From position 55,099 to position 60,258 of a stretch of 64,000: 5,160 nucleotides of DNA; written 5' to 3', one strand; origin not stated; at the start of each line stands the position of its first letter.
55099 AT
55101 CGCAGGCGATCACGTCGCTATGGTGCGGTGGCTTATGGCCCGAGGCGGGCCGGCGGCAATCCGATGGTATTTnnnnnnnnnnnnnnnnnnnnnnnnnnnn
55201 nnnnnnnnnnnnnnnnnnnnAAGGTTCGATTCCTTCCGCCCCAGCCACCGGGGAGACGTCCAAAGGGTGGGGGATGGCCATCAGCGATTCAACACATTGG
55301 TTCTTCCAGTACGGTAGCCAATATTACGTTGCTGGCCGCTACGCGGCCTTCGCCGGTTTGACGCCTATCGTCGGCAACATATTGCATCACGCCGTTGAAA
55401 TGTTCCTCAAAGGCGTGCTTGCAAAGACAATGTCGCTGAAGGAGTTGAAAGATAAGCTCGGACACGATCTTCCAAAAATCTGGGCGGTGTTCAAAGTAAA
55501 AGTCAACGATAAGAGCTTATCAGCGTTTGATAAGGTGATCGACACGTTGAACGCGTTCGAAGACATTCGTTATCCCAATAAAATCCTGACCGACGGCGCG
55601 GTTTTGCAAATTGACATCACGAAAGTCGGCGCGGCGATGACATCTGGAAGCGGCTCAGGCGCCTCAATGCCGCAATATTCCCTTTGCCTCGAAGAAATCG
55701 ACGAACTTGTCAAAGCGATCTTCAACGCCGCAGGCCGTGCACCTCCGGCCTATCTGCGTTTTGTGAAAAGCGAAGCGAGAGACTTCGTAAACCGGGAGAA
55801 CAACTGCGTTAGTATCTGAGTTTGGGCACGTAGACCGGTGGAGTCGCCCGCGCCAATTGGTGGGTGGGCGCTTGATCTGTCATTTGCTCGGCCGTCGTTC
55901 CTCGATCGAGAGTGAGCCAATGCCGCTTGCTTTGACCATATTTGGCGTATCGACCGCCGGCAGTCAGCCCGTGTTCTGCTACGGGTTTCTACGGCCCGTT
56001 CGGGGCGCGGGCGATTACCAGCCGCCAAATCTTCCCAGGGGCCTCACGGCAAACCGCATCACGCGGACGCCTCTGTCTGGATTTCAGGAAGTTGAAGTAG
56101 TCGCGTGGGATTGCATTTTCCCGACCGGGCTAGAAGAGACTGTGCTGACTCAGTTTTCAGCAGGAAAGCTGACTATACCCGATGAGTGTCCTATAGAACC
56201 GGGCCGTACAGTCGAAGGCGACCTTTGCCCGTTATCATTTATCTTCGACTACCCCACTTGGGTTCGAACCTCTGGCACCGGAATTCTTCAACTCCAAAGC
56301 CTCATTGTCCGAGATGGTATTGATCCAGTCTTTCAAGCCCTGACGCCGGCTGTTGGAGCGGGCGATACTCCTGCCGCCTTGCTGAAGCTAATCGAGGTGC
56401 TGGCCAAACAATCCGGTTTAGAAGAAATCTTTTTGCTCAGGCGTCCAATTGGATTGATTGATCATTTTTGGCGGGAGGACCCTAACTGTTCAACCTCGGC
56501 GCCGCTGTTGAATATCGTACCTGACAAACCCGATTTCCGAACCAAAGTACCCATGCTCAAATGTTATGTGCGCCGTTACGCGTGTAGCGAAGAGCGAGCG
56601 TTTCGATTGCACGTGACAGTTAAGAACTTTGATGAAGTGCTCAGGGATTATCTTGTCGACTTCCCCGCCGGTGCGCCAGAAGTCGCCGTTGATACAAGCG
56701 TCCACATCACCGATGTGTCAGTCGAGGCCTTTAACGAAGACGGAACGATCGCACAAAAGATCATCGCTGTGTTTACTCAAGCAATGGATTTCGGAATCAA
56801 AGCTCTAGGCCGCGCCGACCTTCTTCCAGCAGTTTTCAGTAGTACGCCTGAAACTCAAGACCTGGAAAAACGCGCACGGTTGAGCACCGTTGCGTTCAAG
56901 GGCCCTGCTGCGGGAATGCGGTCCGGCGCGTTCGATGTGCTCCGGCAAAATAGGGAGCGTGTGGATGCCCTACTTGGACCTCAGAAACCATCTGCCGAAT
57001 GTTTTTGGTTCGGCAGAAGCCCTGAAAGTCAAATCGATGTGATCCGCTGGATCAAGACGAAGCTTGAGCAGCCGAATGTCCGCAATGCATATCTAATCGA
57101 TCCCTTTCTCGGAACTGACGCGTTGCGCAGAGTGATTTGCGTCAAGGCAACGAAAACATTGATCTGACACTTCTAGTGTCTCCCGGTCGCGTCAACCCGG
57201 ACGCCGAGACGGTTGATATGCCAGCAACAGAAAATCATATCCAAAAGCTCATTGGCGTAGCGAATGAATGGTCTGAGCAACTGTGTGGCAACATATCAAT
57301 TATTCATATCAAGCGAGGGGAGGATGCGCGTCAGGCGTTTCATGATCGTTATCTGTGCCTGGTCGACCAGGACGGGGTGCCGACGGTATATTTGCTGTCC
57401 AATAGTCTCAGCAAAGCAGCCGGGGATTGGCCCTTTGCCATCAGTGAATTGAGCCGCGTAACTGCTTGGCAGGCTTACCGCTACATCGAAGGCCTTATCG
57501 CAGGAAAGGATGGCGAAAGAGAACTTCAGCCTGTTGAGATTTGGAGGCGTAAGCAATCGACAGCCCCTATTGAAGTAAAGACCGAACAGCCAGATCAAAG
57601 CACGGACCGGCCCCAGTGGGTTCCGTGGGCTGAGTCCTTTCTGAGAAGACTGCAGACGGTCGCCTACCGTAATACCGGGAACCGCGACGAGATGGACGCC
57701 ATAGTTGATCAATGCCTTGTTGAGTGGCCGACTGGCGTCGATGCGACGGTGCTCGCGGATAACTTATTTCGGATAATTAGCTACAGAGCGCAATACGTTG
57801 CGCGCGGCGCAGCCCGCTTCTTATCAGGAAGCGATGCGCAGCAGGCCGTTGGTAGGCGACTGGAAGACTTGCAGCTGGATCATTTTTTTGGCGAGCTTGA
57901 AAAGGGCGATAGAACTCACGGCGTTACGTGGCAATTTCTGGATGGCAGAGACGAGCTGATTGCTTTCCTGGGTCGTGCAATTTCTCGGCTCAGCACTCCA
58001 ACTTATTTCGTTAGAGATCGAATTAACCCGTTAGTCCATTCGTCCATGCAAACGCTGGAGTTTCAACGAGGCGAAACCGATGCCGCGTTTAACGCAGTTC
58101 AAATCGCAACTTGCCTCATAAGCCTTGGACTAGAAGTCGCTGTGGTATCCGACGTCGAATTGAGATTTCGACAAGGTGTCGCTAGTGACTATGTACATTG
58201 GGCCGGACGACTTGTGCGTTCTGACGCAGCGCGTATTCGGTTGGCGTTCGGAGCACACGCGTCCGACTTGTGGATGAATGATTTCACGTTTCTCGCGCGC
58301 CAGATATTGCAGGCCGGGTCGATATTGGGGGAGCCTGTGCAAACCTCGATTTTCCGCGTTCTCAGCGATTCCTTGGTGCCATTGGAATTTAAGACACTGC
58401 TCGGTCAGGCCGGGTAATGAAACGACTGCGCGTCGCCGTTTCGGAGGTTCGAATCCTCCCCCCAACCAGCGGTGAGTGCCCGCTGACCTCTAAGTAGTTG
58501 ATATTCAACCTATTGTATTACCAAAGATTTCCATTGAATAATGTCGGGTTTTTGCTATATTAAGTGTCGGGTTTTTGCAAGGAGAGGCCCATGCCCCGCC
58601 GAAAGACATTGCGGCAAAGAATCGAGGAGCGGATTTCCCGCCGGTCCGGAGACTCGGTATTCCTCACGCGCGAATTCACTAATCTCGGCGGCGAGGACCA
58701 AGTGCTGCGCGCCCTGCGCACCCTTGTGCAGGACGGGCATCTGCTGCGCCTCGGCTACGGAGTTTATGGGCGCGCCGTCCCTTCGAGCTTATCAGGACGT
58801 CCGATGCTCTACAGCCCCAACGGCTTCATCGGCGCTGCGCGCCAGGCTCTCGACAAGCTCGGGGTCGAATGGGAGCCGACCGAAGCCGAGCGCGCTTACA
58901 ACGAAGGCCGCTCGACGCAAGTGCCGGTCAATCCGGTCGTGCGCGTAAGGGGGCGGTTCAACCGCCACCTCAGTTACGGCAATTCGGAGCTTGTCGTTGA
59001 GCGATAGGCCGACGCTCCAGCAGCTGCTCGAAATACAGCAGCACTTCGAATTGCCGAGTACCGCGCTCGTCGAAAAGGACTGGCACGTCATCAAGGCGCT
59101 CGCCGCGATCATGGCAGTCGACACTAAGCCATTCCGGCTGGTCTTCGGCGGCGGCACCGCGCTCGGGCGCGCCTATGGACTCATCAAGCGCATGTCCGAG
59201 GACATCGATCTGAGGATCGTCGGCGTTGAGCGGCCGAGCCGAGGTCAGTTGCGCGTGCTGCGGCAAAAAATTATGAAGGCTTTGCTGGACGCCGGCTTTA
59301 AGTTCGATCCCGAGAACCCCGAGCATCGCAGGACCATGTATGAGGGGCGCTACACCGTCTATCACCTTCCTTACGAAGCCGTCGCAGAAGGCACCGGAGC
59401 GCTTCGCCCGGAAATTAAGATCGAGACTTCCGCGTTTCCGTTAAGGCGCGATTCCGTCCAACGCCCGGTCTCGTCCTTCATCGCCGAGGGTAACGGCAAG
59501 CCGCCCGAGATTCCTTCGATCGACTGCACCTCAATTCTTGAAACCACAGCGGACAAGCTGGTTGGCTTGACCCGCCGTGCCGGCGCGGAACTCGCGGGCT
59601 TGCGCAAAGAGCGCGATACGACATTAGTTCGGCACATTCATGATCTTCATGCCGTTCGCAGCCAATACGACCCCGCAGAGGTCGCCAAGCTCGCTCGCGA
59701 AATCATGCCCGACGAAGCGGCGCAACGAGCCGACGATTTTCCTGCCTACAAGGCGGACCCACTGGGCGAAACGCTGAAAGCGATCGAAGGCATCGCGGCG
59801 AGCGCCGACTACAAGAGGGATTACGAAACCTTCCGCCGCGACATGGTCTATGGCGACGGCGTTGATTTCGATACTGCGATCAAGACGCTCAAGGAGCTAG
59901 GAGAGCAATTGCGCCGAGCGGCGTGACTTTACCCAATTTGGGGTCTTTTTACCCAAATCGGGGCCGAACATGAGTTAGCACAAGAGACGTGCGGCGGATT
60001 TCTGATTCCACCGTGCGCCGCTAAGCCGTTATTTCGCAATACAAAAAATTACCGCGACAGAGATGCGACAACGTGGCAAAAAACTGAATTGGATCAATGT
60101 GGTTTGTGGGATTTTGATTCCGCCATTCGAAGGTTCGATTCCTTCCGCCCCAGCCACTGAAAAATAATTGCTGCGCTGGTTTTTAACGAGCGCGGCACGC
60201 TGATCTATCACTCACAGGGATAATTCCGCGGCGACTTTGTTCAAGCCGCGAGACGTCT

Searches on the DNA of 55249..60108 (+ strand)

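Call 99: search_dna_similar(query=window:55249-60108:+, collection=plasmids, mode=distant, max_rows=10)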
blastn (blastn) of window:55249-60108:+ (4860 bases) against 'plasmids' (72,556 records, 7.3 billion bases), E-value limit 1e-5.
Records with a match: 22; places in all: 22; records where one place covers at least 80% of the query: 0.
Best place of each record, by identity: 60-80% 22.
By first word of the organism name: Rhizobium 7; Bradyrhizobium 5; Agrobacterium 3; Ensifer 2; Sinorhizobium 2; Phyllobacterium 1; Defluviicoccus 1; Rhodovastum 1.
By predicted mobility (MOB-suite, as given by PLSDB): conjugative 14; non-mobilizable 7; mobilizable 1.
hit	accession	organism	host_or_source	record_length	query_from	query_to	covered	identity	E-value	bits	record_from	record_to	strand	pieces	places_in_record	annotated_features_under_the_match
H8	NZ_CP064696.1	Bradyrhizobium sp. 184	Acmispon strigosus,cell culture,root ...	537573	3286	4545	26%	70.3%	4e-153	552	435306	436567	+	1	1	nucleotidyl transferase AbiEii/AbiGii toxin family protein | DUF6088 family protein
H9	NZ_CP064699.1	Bradyrhizobium sp. 183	Acmispon strigosus,cell culture,root ...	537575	3286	4545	26%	70.3%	4e-153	552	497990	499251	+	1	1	nucleotidyl transferase AbiEii/AbiGii toxin family protein | DUF6088 family protein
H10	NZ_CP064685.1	Bradyrhizobium sp. CW1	Acmispon strigosus,cell culture,bulk ...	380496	3286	4545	26%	70.2%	5e-152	547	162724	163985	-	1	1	nucleotidyl transferase AbiEii/AbiGii toxin family protein | DUF6088 family protein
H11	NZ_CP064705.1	Bradyrhizobium sp. 155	Acmispon strigosus,cell culture,root ...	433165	3286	4545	26%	70.0%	4e-147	531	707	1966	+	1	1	nucleotidyl transferase AbiEii/AbiGii toxin family protein | DUF6088 family protein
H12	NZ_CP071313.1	Rhizobium sp. X9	cell culture,polluted mud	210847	3294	3975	14%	66.8%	5e-38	169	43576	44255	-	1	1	DUF6088 family protein | nucleotidyl transferase AbiEii/AbiGii toxin family protein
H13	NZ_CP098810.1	Ensifer adhaerens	whole organism,soil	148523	3283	3975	14%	65.4%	4e-33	152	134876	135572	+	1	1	DUF6088 family protein | nucleotidyl transferase AbiEii/AbiGii toxin family protein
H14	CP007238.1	Ensifer adhaerens OV14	-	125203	3286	3976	14%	65.5%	2e-31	147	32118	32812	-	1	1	none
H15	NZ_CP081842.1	Agrobacterium vitis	Vitis,Cell culture,South Africa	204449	3294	3976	14%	65.4%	7e-30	141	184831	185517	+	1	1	DUF6088 family protein | nucleotidyl transferase AbiEii/AbiGii toxin family protein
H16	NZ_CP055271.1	Agrobacterium vitis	Vitis vinifera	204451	3294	3976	14%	65.4%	7e-30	141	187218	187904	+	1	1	DUF6088 family protein | nucleotidyl transferase AbiEii/AbiGii toxin family protein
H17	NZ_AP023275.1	Agrobacterium vitis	Vitis vinifera,grapevine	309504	3294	3976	14%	65.4%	7e-30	141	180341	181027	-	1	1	DUF6088 family protein | nucleotidyl transferase AbiEii/AbiGii toxin family protein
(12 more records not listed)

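Call 100: search_dna_similar(query=window:55249-60108:+, collection=phages, mode=distant, max_rows=10)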
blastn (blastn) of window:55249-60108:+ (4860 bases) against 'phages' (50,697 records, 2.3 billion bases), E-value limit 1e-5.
No match.

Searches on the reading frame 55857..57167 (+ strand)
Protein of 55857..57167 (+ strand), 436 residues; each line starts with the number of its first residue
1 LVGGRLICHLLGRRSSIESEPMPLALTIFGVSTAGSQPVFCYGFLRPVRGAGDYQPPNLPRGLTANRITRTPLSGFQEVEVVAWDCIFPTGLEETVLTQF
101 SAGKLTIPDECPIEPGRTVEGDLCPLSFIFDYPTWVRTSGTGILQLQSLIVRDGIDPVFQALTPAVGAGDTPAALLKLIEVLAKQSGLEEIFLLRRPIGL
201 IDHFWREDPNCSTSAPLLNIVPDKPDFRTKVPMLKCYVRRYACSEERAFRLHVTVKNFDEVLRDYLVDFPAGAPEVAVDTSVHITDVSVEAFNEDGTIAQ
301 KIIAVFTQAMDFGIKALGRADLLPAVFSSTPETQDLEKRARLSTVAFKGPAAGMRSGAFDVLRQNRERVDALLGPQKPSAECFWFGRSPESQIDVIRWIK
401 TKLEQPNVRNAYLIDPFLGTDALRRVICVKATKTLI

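Call 7: search_protein_families(library=pfam, proteins=[window:55857-57167:+], max_evalue=0.01)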
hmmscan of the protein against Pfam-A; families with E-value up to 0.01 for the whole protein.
window:55857-57167:+ (436 aa): 0 families

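Call 8: search_protein_families(library=padloc, proteins=[window:55857-57167:+], max_evalue=0.01)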
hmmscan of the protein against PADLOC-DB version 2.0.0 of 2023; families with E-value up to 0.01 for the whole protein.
window:55857-57167:+ (436 aa): 0 families

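Call 19: find_homologous_proteins(query=window:55857-57167:+)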
Query window:55857-57167:+ (436 aa): 5 proteins with E <= 0.001 among 8000 candidates.
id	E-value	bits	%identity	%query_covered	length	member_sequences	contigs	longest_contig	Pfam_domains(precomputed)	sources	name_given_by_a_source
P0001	1.0e-196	672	100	68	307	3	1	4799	-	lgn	-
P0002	2.1e-101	358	41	95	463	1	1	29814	-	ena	-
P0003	5.3e-94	334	52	67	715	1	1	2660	-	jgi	jgi:hypothetical protein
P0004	2.8e-56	209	59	38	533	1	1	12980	-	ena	-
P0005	7.0e-22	96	73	15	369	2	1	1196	-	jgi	jgi:hypothetical protein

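Call 21: search_protein_families(library=ncbifam, proteins=[window:55857-57167:+, P0003], max_evalue=0.01)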
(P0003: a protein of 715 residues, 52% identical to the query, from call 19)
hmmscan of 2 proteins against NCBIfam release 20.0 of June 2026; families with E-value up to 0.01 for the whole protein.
window:55857-57167:+ (436 aa): 2 families
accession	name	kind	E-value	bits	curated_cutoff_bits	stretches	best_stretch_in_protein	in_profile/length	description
NF040700.1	VPA1262_N_dom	domain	5.6e-17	61.6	80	1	173-427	107-358/478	VPA1262 family N-terminal domain-containing protein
NF040699.1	VPA1262_fam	subfamily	8.9e-07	27.1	325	1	255-427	249-428/1026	VPA1262 family protein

P0003 (715 aa): 2 families
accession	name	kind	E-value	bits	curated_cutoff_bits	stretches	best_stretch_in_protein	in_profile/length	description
NF040700.1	VPA1262_N_dom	domain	2.8e-48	164.9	80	1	95-407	165-477/478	VPA1262 family N-terminal domain-containing protein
NF040699.1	VPA1262_fam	subfamily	2.9e-39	134.7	325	1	242-421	381-562/1026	VPA1262 family protein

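Call 23: find_encoding_contigs(protein=P0001, flank=10000)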
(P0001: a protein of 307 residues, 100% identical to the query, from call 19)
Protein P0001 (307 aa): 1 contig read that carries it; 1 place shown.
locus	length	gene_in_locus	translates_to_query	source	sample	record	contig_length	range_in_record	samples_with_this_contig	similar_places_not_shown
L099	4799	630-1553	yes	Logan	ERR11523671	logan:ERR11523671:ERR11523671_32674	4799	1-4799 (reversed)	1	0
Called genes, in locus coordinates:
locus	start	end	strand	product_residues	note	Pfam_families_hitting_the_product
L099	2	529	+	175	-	?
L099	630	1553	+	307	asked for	-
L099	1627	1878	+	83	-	-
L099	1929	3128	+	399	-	-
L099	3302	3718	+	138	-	PF19570:DUF6088 (weak)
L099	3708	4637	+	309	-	PF08843:AbiEii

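Call 27: find_encoding_contigs(protein=P0004, flank=10000, max_places=3)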
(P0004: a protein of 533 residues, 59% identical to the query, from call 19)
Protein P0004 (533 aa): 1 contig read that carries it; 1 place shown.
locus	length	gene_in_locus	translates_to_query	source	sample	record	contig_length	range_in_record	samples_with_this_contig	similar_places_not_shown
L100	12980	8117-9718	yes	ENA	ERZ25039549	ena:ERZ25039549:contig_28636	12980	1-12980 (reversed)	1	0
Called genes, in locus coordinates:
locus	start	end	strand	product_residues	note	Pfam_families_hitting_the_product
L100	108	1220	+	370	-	PF01548:DEDD_Tnp_IS110, PF02371:Transposase_20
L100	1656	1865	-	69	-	-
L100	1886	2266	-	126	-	-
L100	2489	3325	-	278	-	PF00239:Resolvase, PF07508:Recombinase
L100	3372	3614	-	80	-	-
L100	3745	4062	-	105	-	-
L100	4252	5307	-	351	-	PF01548:DEDD_Tnp_IS110, PF02371:Transposase_20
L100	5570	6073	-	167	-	-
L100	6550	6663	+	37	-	-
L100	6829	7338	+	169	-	PF00583:Acetyltransf_1, PF13673:Acetyltransf_10, PF13508:Acetyltransf_7, PF08445:FR47 (weak)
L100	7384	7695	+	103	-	-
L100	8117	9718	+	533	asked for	-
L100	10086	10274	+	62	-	-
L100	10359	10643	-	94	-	PF10463:Peptidase_U49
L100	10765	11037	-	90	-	-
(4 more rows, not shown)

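Call 28: find_encoding_contigs(protein=P0002, flank=10000, max_places=3)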
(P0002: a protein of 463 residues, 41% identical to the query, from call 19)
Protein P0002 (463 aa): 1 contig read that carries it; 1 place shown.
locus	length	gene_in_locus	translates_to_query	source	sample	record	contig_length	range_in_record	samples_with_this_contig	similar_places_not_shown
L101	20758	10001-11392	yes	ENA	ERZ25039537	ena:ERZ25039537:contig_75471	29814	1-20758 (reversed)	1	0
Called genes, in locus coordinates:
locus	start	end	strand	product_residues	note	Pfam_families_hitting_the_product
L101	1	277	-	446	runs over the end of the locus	PF13701:DDE_Tnp_1_4, PF01609:DDE_Tnp_1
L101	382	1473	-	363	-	PF03797:Autotransporter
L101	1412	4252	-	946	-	PF12951:PATR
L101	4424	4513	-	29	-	-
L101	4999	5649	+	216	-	PF05494:MlaC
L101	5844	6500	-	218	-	-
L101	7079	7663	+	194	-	-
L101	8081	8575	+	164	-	PF01565:FAD_binding_4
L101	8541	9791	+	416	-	PF01565:FAD_binding_4 (weak), PF08031:BBE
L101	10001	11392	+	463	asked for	-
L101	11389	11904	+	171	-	-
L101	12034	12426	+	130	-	-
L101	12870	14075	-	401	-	PF14319:Zn_Tnp_IS91, PF04986:Y2_Tnp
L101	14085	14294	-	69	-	PF00589:Phage_integrase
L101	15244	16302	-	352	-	-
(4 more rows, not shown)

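Call 55: search_protein_families(library=phrogs, proteins=[window:55920-57167:+], max_evalue=0.01)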
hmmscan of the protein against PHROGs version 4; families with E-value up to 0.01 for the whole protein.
window:55920-57167:+ (415 aa): 0 families

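Call 89: predict_structure(alignment_id=A4)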
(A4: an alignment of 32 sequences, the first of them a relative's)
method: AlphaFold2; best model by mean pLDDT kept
length: 715 residues; sequences in the alignment: 32
mean_pLDDT: 76.8   pTM: 0.45
mean pLDDT of the five models: 76.8, 75.8, 75.5, 75.0, 73.8
residues with pLDDT >= 90: 258; 70-90: 244; 50-70: 106; < 50: 107
segments of 3 or more residues with pLDDT < 50: 1-4, 23-29, 52-72, 167-217, 427-440
pLDDT, mean of each block of 10 residues (from residue 1): 47 57 44 58 58 37 32 74 64 90 91 85 94 92 89 86 58 35 40 43 40 47 68 76 83 87 86 90 73 88 76 66 86 79 77 91 90 84 86 89 87 83 62 34 77 89 73 92 93 91 86 94 96 89 54 74 96 94 91 77 82 95 95 96 94 78 76 94 90 95 92 63
secondary structure, 60 per line:
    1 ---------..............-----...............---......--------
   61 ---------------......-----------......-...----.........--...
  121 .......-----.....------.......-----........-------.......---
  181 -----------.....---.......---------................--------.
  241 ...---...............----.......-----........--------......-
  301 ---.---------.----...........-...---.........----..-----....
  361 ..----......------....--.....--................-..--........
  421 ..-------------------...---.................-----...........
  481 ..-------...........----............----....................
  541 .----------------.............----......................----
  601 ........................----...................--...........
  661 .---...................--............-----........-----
elements in order (helices of 4 or more, strands of 3 or more residues): H10-23 H29-43 H47-52 E76-81 E93-98 E107-115 E118-127 E133-137 E144-150 E156-163 E171-177 H192-196 E200-206 H216-231 E240-243 H247-261 E266-272 H278-285 E294-299 H319-329 E337-345 E357-362 E367-372 H379-382 E385-389 H392-407 E413-422 H448-464 H470-482 H490-500 H505-516 H521-541 H558-570 H575-596 H601-624 H629-647 H650-661 H665-683 H686-697 H703-710

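Call 91: fold_search(model_id=the predicted structure, library=pdb)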
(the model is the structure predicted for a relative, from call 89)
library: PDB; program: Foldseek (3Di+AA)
matches with E <= 10: 1281; with E <= 0.001: 6
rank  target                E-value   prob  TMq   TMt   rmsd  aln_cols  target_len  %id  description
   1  1xdo_A                3.8e-05  1.00  0.16  0.17  24.4       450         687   10  Crystal Structure of Escherichia coli Polyphosphate Kinase (released 2005-06-21)
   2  2o8r_B                9.2e-05  1.00  0.18  0.21  27.4       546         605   12  Crystal Structure of Polyphosphate Kinase from Porphyromonas Gingivalis (released 2006-12-19)
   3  6ehi_B                1.3e-04  1.00  0.16  0.59   6.4       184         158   14  NucT from Helicobacter pylori (released 2018-01-17)
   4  7e0m_A                3.4e-04  1.00  0.17  0.28  13.4       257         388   13  Crystal structure of phospholipase D (released 2021-12-22)
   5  6ehi_A                3.8e-04  1.00  0.17  0.60   5.4       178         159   13  NucT from Helicobacter pylori (released 2018-01-17)
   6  6ehi_D                6.0e-04  1.00  0.16  0.56   6.2       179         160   13  NucT from Helicobacter pylori (released 2018-01-17)
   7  7e0m_B                1.1e-03  1.00  0.17  0.29  13.1       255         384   12  Crystal structure of phospholipase D (released 2021-12-22)
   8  9urj_A                1.1e-03  0.98  0.15  0.17  27.0       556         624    8  binary complex of polyP-bound polyphosphate kinase 1 (PPK1) (released 2026-03-04)
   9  3sq5_D                2.6e-03  1.00  0.13  0.21   8.0       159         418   17  Crystal Structure Analysis of the Yeast Tyrosyl-DNA Phosphodiesterase H432N Mutant (released 2011-12-28)
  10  3sq5_B                2.8e-03  1.00  0.12  0.20   8.3       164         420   15  Crystal Structure Analysis of the Yeast Tyrosyl-DNA Phosphodiesterase H432N Mutant (released 2011-12-28)
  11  1q32_B                3.1e-03  1.00  0.13  0.21   6.8       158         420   15  Crystal Structure Analysis of the Yeast Tyrosyl-DNA Phosphodiesterase (released 2004-09-07)
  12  4gel_A                3.3e-03  1.00  0.17  0.55   5.6       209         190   10  Crystal structure of Zucchini (released 2012-10-17)
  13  3sq8_B                3.6e-03  1.00  0.13  0.21   8.0       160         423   16  Crystal Structure Analysis of the Yeast Tyrosyl-DNA Phosphodiesterase 1 H432R Mutant (SCAN1 Mutant) (released 2011-12-28)
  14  3sq8_A                3.7e-03  1.00  0.13  0.21   8.0       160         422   16  Crystal Structure Analysis of the Yeast Tyrosyl-DNA Phosphodiesterase 1 H432R Mutant (SCAN1 Mutant) (released 2011-12-28)
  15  7tdz_i                3.7e-03  0.23  0.11  0.08  31.7       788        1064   12  Cryo-EM model of protomer of the cytoplasmic ring of the nuclear pore complex from Xenopus laevis (released 2022-06-22)
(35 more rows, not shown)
